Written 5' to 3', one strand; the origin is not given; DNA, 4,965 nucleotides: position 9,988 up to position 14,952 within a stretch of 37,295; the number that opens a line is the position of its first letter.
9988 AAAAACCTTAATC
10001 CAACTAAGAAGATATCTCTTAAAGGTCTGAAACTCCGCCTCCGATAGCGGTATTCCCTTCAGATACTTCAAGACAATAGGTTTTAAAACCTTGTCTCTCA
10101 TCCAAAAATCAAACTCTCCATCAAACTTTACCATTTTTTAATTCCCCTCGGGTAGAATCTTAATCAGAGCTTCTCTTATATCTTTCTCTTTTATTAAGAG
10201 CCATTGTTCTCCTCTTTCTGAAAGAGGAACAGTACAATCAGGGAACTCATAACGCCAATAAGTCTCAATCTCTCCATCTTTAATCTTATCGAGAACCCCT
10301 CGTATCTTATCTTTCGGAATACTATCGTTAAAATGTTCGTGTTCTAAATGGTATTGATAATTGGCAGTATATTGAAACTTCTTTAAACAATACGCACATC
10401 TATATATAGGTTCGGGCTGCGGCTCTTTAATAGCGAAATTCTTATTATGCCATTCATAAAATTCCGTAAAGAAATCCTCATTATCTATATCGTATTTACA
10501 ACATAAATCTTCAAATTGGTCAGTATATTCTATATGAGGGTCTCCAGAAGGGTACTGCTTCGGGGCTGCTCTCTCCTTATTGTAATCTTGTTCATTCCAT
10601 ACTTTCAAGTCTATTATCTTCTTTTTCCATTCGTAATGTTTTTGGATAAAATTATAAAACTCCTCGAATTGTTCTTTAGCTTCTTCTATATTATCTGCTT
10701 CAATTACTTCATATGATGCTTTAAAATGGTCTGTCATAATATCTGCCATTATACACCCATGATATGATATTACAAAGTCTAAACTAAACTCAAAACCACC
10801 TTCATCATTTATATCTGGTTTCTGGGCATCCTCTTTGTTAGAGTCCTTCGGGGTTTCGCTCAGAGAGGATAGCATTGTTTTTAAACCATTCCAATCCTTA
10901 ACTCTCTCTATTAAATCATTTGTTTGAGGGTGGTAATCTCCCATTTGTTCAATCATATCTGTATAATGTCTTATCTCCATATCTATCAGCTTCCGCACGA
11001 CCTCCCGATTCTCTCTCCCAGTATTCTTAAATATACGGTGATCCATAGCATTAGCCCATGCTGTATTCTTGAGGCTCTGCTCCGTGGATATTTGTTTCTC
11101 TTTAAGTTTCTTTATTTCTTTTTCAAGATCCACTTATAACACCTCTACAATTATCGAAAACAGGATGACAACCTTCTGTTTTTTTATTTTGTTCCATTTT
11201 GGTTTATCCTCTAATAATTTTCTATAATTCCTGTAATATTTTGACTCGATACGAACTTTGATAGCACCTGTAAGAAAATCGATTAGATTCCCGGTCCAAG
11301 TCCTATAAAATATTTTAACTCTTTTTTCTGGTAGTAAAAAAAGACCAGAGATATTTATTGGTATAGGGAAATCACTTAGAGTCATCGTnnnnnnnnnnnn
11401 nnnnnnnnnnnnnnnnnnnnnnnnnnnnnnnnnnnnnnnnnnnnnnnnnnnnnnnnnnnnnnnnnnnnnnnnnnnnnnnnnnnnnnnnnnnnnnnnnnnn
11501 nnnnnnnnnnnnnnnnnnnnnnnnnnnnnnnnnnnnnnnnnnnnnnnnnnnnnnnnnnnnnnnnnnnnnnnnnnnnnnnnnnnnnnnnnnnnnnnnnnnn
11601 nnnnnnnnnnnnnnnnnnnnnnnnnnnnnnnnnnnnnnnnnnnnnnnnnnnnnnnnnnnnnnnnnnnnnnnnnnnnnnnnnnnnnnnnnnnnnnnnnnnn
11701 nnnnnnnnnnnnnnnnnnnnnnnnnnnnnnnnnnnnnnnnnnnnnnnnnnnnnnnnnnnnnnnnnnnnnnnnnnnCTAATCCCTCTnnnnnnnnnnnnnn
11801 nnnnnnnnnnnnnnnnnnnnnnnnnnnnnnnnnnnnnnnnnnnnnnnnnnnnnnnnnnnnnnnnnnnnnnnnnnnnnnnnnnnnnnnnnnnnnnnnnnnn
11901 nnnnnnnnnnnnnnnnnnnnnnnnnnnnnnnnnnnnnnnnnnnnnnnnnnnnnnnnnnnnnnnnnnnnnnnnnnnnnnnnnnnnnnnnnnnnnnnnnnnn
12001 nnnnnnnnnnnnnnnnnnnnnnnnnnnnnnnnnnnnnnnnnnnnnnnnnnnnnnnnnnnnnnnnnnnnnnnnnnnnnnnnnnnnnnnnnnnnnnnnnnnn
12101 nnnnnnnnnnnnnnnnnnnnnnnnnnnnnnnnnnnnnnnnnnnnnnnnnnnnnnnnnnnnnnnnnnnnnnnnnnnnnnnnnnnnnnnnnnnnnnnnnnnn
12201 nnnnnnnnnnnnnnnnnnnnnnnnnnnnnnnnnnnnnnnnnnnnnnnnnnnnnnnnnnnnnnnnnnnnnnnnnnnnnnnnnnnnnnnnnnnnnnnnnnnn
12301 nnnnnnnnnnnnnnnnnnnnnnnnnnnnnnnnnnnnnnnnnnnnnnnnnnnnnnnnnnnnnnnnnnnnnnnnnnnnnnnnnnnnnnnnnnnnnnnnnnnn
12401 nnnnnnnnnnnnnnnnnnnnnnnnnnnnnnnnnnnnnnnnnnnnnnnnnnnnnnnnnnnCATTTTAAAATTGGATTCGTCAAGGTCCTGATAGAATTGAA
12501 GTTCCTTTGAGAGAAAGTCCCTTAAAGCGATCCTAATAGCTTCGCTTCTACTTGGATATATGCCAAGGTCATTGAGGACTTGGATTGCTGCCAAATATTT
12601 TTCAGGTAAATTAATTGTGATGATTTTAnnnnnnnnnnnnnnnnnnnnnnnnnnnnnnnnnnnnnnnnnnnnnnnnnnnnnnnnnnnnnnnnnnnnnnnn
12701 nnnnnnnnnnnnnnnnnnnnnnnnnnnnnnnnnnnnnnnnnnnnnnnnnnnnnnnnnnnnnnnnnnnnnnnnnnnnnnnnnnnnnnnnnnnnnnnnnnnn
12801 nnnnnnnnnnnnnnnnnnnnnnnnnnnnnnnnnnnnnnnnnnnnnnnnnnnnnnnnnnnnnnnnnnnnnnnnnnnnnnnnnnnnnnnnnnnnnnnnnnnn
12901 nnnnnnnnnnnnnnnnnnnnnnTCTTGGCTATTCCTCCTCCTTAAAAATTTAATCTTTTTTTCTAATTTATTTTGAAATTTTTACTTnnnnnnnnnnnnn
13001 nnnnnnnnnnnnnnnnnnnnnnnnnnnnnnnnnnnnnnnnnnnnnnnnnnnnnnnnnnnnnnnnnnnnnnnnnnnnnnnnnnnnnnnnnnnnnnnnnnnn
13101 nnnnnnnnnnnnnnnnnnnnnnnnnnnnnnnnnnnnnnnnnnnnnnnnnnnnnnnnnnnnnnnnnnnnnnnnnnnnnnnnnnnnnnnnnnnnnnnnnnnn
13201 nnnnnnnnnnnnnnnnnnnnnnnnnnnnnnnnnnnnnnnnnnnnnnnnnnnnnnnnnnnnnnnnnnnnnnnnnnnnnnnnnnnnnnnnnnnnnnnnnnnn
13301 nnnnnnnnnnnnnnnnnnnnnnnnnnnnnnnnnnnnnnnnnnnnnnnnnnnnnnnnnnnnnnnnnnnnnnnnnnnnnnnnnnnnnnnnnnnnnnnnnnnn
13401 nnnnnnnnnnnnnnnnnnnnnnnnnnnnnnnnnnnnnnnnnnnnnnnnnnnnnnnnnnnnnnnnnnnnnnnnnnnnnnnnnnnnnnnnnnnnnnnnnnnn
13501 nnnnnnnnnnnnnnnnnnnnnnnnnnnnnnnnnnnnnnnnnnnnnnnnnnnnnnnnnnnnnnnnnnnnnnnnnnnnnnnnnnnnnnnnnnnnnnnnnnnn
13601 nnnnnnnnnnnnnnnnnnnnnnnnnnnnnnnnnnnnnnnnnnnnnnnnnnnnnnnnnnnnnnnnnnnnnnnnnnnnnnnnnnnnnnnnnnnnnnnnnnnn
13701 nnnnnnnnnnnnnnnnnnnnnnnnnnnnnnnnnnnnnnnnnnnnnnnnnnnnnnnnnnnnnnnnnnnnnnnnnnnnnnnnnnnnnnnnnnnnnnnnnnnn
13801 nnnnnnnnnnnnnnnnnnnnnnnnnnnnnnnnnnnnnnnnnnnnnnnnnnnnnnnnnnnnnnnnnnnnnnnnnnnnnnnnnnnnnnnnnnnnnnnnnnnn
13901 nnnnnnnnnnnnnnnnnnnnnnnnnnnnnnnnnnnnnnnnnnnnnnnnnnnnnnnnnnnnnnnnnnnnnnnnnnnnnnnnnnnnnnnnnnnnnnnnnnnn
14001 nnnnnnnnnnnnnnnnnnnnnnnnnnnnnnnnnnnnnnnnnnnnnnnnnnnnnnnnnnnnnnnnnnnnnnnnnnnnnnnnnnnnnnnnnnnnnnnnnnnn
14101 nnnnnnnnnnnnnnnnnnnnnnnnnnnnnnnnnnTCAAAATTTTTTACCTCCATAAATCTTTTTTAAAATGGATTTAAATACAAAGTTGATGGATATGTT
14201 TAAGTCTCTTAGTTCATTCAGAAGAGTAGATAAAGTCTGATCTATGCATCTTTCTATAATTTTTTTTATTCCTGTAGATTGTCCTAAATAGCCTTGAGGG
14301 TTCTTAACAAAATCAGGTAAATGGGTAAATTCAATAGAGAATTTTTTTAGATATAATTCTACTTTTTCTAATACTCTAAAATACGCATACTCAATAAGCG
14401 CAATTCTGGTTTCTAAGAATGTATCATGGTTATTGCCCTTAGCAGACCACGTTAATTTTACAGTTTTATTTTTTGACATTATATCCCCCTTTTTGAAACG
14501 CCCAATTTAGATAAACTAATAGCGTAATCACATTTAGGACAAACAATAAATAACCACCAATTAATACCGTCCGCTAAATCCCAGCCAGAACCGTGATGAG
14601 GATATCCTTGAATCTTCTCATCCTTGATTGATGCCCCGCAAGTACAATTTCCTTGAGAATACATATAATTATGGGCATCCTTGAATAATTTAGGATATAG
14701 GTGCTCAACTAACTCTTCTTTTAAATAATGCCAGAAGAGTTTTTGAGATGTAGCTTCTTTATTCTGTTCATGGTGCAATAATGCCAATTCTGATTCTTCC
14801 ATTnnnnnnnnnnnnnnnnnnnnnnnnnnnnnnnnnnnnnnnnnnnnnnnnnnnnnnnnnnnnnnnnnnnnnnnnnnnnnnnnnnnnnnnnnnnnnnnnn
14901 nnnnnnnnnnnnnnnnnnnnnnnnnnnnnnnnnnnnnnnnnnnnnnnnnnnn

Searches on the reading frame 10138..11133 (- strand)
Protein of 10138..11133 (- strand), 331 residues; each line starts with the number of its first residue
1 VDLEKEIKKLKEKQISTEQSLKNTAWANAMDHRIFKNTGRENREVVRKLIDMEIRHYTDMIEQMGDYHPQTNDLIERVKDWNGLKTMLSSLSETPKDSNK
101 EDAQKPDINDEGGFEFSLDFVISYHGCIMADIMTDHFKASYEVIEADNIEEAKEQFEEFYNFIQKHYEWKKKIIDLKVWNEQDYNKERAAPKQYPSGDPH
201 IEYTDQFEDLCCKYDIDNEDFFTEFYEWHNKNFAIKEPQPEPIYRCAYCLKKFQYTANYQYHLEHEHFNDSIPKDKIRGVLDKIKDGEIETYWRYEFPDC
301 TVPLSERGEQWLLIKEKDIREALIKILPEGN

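Call 9: search_protein_families(library=pfam, proteins=[window:10138-11133:-], max_evalue=0.01)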
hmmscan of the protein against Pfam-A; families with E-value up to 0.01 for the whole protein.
window:10138-11133:- (331 aa): 1 family
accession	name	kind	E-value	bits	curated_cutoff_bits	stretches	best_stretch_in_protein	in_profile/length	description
PF25438.1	DUF7896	-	0.0013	19.2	25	1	236-273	16-56/83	Domain of unknown function (DUF7896)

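Call 10: search_protein_families(library=phrogs, proteins=[window:10138-11133:-], max_evalue=0.01)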
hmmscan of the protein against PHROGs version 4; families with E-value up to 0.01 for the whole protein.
window:10138-11133:- (331 aa): 0 families

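Call 82: search_protein_families(library=pfam, proteins=[window:10138-11133:-], max_evalue=1)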
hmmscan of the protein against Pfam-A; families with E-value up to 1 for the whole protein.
window:10138-11133:- (331 aa): 2 families
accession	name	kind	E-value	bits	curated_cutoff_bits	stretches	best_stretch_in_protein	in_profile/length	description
PF25438.1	DUF7896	-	0.0013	19.2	25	1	236-273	16-56/83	Domain of unknown function (DUF7896)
PF13093.11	FTA4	-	0.1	12.9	24.8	1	40-98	111-166/199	Kinetochore complex Fta4 of Sim4 subunit, or CENP-50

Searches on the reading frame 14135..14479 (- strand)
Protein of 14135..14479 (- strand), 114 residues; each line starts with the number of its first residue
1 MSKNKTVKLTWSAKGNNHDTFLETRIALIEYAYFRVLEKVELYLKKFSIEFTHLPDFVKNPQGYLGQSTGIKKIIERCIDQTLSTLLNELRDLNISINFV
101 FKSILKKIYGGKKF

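Call 7: search_protein_families(library=pfam, proteins=[window:14135-14479:-], max_evalue=0.01)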
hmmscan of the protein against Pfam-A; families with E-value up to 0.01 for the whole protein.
window:14135-14479:- (114 aa): 0 families

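Call 8: search_protein_families(library=phrogs, proteins=[window:14135-14479:-], max_evalue=0.01)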
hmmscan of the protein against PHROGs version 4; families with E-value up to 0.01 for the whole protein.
window:14135-14479:- (114 aa): 0 families

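Call 82: search_protein_families(library=pfam, proteins=[window:14135-14479:-], max_evalue=1)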
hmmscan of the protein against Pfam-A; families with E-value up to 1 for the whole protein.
window:14135-14479:- (114 aa): 2 families
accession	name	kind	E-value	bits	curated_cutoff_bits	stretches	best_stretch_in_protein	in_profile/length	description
PF08032.17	SpoU_sub_bind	-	0.077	13.8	22.8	1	77-112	26-61/76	RNA 2'-O ribose methyltransferase substrate binding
PF12731.12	Mating_N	-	0.14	12.7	21.4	1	13-69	6-61/95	Mating-type protein beta 1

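Call 88: search_protein_families(library=ncbifam, proteins=[window:14135-14479:-], max_evalue=0.1)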
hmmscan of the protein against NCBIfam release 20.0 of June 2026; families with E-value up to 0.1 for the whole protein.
window:14135-14479:- (114 aa): 0 families

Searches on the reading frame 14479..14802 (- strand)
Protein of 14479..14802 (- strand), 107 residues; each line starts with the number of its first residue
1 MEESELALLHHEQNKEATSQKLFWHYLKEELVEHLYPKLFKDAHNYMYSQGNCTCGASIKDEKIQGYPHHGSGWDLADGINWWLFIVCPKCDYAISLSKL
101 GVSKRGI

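Call 7: search_protein_families(library=pfam, proteins=[window:14479-14802:-], max_evalue=0.01)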
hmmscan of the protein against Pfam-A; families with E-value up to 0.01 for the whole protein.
window:14479-14802:- (107 aa): 0 families

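Call 8: search_protein_families(library=phrogs, proteins=[window:14479-14802:-], max_evalue=0.01)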
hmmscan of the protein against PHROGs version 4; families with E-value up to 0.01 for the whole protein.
window:14479-14802:- (107 aa): 0 families

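Call 82: search_protein_families(library=pfam, proteins=[window:14479-14802:-], max_evalue=1)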
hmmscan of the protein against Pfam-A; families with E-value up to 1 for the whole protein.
window:14479-14802:- (107 aa): 0 families

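Call 88: search_protein_families(library=ncbifam, proteins=[window:14479-14802:-], max_evalue=0.1)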
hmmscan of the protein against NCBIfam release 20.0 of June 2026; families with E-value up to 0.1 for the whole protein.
window:14479-14802:- (107 aa): 1 family
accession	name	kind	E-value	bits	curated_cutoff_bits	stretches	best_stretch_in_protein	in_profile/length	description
NF051852.1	efflux_TF_MtrR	exception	0.047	13.5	280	1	14-49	39-75/205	multidrug efflux system transcriptional repressor MtrR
